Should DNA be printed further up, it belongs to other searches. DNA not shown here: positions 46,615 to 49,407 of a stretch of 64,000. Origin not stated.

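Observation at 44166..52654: Three different membrane pyrophosphatase subfamilies side by side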

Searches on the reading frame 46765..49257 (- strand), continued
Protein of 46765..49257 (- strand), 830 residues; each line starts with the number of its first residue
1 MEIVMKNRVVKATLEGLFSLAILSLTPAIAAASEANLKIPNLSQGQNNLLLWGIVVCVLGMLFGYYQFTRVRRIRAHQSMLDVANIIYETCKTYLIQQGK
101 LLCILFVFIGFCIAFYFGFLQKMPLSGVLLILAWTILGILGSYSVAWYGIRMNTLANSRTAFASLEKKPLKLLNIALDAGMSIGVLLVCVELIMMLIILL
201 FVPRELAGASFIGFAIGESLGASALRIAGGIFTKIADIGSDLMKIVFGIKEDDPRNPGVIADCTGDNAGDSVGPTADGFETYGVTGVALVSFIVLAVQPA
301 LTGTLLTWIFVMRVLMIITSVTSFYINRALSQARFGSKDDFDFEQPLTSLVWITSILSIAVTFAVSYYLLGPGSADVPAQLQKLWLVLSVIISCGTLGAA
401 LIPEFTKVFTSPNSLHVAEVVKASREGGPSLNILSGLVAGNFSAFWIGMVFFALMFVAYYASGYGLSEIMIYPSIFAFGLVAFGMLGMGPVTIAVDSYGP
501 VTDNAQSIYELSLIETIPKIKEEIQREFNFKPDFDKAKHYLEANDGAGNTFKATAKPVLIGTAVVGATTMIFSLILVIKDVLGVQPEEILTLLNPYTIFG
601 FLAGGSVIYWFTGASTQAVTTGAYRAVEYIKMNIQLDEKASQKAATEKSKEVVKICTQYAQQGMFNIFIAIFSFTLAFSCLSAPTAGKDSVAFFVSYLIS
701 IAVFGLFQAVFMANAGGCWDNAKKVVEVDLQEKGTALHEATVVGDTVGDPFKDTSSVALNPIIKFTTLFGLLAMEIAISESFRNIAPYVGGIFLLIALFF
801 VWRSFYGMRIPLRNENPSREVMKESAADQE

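Call 96: fold_search(model_id=the predicted structure, library=pdb)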
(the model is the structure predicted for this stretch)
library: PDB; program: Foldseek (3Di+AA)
matches with E <= 10: 524; with E <= 0.001: 36
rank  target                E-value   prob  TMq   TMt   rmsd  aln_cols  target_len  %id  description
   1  9g8j_C                3.2e-25  1.00  0.70  0.80   4.5       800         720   24  Structure of K+-dependent Na+-PPase from Thermotoga maritima in complex with zoledronate (released 2025-06-04)
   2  6qxa_B                9.5e-25  1.00  0.71  0.81   4.3       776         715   24  Structure of membrane bound pyrophosphatase from Thermotoga maritima in complex with imidodiphosphate and N-[(2-amino- (released 2019-04-10)
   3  6qxa_D                1.1e-24  1.00  0.71  0.81   4.0       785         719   25  Structure of membrane bound pyrophosphatase from Thermotoga maritima in complex with imidodiphosphate and N-[(2-amino- (released 2019-04-10)
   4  8b21_A                1.9e-24  1.00  0.69  0.79   4.9       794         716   24  Time-resolved structure of K+-dependent Na+-PPase from Thermotoga maritima 0-60-seconds post reaction initiation with  (released 2024-01-17)
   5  8b21_B                6.1e-24  1.00  0.70  0.80   4.8       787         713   23  Time-resolved structure of K+-dependent Na+-PPase from Thermotoga maritima 0-60-seconds post reaction initiation with  (released 2024-01-17)
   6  5lzq_A                6.5e-24  1.00  0.71  0.81   4.3       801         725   24  Crystal structure of Thermotoga maritima sodium pumping membrane integral pyrophosphatase in complex with imidodiphosp (released 2016-12-14)
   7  9g8j_A                8.8e-24  1.00  0.71  0.80   4.4       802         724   24  Structure of K+-dependent Na+-PPase from Thermotoga maritima in complex with zoledronate (released 2025-06-04)
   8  4a01_A                3.1e-23  1.00  0.72  0.80   5.0       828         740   24  Crystal Structure of the H-Translocating Pyrophosphatase (released 2012-03-28)
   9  9g8j_B                5.4e-23  1.00  0.72  0.82   4.1       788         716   24  Structure of K+-dependent Na+-PPase from Thermotoga maritima in complex with zoledronate (released 2025-06-04)
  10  6afx_A                8.1e-23  1.00  0.72  0.81   4.7       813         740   24  Proton pyrophosphatase - E225A (released 2019-04-10)
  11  9g8j_D                8.4e-23  1.00  0.71  0.82   4.1       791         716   24  Structure of K+-dependent Na+-PPase from Thermotoga maritima in complex with zoledronate (released 2025-06-04)
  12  8b24_A                1.2e-22  1.00  0.70  0.81   4.4       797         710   23  Time-resolved structure of K+-dependent Na+-PPase from Thermotoga maritima 3600-seconds post reaction initiation with  (released 2024-01-17)
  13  6afy_A                2.1e-22  1.00  0.70  0.77   5.5       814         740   23  Proton pyrophosphatase-E225S mutant (released 2019-04-10)
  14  8b24_B                2.3e-22  1.00  0.67  0.79   4.6       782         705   23  Time-resolved structure of K+-dependent Na+-PPase from Thermotoga maritima 3600-seconds post reaction initiation with  (released 2024-01-17)
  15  6afw_A                2.4e-22  1.00  0.70  0.78   5.5       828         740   23  Proton pyrophosphatase-T228D mutant (released 2019-04-10)
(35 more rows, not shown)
